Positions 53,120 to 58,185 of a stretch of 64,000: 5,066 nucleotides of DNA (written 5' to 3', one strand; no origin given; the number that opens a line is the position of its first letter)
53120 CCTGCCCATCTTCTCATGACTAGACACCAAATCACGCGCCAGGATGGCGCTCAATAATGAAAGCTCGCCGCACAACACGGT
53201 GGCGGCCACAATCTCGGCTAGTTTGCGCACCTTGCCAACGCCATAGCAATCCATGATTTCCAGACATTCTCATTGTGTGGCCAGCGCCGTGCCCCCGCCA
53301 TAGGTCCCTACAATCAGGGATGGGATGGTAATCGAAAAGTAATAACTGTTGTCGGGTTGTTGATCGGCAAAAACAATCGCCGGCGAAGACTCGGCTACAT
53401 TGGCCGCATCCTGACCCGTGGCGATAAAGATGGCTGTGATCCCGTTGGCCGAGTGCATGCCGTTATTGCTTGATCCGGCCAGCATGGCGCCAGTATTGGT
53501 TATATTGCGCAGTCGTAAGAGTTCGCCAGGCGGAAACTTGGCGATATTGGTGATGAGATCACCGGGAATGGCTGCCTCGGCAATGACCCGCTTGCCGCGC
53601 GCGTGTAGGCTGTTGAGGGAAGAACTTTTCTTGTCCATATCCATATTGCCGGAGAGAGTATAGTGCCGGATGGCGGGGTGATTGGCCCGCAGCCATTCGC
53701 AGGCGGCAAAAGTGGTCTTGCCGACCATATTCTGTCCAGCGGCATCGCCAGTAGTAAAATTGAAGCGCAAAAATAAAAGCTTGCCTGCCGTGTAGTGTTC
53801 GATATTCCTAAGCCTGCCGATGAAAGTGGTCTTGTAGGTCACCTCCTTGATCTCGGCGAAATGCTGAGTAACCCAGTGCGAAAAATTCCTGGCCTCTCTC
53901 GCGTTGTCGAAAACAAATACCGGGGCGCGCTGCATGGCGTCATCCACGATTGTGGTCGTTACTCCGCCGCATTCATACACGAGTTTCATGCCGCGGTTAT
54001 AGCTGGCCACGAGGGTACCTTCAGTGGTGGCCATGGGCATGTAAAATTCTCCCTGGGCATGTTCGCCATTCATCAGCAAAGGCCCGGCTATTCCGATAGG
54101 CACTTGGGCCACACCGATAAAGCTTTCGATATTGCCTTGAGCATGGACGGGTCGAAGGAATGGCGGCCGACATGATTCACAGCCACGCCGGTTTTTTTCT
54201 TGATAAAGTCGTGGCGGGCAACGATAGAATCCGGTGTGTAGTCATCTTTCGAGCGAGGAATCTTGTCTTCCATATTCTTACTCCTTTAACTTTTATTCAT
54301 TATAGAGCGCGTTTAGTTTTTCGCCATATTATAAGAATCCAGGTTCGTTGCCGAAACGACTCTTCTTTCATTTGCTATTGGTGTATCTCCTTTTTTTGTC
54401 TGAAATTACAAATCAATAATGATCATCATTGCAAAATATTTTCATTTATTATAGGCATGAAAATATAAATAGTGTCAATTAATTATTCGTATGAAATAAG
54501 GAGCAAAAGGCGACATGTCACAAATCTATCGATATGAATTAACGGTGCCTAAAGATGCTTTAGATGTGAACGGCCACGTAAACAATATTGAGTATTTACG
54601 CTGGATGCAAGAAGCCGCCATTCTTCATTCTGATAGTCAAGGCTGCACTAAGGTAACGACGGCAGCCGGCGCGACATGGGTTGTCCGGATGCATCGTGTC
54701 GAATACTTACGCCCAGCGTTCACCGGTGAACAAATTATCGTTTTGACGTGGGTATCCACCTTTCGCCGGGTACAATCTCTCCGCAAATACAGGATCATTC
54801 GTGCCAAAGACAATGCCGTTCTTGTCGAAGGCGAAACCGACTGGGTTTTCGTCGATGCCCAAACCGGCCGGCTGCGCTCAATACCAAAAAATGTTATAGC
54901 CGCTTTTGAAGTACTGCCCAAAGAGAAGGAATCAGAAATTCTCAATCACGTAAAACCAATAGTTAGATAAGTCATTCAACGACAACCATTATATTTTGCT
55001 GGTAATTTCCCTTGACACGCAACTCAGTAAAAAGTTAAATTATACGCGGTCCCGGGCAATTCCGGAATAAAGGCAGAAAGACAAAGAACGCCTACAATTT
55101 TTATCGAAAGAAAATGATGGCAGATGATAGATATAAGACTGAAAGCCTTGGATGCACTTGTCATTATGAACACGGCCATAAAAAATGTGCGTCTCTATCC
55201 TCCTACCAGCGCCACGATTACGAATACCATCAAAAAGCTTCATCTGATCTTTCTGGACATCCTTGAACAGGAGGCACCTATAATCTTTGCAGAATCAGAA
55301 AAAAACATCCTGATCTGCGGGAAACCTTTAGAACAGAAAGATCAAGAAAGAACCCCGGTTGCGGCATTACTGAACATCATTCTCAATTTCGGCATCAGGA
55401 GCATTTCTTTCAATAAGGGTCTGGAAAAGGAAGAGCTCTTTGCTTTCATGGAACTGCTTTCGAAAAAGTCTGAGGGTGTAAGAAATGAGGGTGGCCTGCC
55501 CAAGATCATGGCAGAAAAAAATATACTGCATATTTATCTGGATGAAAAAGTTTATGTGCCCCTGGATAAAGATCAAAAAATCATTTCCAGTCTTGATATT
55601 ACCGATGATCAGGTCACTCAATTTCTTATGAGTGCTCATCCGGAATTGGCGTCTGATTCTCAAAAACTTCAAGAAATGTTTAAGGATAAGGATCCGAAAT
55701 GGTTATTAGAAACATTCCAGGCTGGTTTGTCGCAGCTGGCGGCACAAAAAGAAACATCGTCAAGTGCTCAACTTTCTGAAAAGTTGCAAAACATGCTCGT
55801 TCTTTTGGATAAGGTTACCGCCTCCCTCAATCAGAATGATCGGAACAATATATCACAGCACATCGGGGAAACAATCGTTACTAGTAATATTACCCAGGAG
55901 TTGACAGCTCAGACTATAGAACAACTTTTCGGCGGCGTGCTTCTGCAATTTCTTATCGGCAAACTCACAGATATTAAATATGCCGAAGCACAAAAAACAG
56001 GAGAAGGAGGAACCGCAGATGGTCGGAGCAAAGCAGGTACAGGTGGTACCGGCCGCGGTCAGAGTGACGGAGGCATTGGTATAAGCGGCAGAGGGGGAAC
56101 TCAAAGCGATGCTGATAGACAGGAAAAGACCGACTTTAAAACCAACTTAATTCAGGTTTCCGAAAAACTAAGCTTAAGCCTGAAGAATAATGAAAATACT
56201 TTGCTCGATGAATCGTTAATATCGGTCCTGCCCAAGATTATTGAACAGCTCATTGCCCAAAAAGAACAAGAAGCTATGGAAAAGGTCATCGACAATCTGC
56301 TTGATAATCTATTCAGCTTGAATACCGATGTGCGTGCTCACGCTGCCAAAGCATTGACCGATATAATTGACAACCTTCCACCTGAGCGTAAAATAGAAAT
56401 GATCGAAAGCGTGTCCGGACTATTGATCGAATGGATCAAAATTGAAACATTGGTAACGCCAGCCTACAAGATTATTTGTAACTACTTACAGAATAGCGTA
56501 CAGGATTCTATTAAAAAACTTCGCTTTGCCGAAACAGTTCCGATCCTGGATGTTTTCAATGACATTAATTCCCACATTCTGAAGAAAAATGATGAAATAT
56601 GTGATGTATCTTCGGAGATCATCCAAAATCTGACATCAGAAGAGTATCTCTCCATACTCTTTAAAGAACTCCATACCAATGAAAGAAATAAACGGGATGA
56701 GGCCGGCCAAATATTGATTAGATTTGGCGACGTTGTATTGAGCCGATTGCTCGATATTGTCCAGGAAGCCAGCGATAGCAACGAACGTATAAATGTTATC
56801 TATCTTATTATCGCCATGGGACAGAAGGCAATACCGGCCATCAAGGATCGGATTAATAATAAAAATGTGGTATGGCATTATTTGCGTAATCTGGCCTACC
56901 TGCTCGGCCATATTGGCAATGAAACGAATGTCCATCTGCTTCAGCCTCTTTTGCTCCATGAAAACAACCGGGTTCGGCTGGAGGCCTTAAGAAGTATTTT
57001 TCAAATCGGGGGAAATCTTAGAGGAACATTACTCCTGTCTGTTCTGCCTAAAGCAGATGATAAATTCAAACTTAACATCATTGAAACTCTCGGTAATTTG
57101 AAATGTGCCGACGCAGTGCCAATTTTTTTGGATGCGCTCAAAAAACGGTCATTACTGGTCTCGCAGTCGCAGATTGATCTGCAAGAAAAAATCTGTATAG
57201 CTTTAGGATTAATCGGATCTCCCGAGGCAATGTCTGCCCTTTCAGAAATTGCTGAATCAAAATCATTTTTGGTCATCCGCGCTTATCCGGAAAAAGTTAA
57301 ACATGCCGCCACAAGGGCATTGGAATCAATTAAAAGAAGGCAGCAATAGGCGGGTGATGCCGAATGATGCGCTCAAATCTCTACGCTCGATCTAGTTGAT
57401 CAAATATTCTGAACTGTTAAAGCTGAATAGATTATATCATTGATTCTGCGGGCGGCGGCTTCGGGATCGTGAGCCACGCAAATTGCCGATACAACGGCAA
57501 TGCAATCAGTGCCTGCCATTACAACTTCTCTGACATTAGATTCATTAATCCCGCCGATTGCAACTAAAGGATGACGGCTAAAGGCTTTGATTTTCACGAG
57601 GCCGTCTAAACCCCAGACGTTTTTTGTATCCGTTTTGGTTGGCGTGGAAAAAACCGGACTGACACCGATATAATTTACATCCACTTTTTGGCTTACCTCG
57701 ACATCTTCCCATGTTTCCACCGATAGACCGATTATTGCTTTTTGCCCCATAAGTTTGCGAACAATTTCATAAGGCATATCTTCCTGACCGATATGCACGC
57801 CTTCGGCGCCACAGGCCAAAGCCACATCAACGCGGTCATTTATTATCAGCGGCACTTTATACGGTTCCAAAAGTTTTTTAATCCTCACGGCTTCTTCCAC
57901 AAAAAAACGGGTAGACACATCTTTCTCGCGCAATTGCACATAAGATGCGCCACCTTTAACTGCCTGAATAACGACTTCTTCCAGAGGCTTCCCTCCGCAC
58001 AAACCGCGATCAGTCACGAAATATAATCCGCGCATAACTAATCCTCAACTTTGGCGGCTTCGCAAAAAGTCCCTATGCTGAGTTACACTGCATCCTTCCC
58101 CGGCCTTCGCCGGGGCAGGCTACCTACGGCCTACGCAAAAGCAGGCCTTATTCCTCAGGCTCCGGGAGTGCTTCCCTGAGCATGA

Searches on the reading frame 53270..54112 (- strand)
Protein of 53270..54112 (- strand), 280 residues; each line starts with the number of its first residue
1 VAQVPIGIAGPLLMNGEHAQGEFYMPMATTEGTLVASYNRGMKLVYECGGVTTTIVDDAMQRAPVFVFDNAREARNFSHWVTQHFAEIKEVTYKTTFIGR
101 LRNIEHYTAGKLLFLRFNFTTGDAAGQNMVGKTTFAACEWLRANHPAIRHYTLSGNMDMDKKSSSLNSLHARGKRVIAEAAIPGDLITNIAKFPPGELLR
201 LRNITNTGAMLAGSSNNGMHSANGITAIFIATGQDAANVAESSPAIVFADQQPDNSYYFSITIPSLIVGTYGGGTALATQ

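Call 42: search_protein_families(library=pfam, proteins=[window:53270-54112:-], max_evalue=0.001)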
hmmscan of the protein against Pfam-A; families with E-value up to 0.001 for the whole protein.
window:53270-54112:- (280 aa): 1 family
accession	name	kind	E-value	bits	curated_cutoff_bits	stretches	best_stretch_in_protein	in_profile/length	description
PF00368.23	HMG-CoA_red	-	7e-92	308.7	27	1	2-280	41-317/368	Hydroxymethylglutaryl-coenzyme A reductase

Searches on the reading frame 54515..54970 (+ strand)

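Call 42: search_protein_families(library=pfam, proteins=[window:54515-54970:+], max_evalue=0.001)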
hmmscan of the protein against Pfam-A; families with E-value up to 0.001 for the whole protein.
window:54515-54970:+ (151 aa): 4 families
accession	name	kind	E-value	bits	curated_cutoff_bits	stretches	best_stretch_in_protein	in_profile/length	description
PF13279.12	4HBT_2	-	4.5e-17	63.1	25.5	1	14-131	4-122/122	Thioesterase-like superfamily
PF01643.23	Acyl-ACP_TE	-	1.6e-14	54.2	23.7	1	4-130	3-130/131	Acyl-ACP thioesterase N-terminal domain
PF03061.28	4HBT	-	1e-06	29.4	20.6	1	19-98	1-74/79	Thioesterase superfamily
PF20791.3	Acyl-ACP_TE_C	-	3.4e-06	27.6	21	1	9-36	12-39/101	Acyl-ACP thioesterase C-terminal domain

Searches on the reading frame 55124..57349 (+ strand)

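Call 42: search_protein_families(library=pfam, proteins=[window:55124-57349:+], max_evalue=0.001)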
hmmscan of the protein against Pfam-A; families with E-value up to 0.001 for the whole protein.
window:55124-57349:+ (741 aa): 3 families
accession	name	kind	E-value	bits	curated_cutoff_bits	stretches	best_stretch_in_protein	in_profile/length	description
PF13646.12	HEAT_2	-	1.1e-16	61.3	27.7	1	637-719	4-80/88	HEAT repeats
PF25767.1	ARM_TBCD_2nd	-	0.00044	20.2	29.7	1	379-433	69-123/245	Tubulin-specific chaperone D-like, ARM repeats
PF20926.3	Htt_N-HEAT_1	-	0.00047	21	31.2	1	352-417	85-149/152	Huntingtin, N-terminal HEAT 1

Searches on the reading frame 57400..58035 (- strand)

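Call 42: search_protein_families(library=pfam, proteins=[window:57400-58035:-], max_evalue=0.001)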
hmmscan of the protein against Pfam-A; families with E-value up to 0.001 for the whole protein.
window:57400-58035:- (211 aa): 1 family
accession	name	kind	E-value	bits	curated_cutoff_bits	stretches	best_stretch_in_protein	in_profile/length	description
PF02581.23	TMP-TENI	-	2.6e-62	209.8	27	1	4-185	1-180/180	Thiamine monophosphate synthase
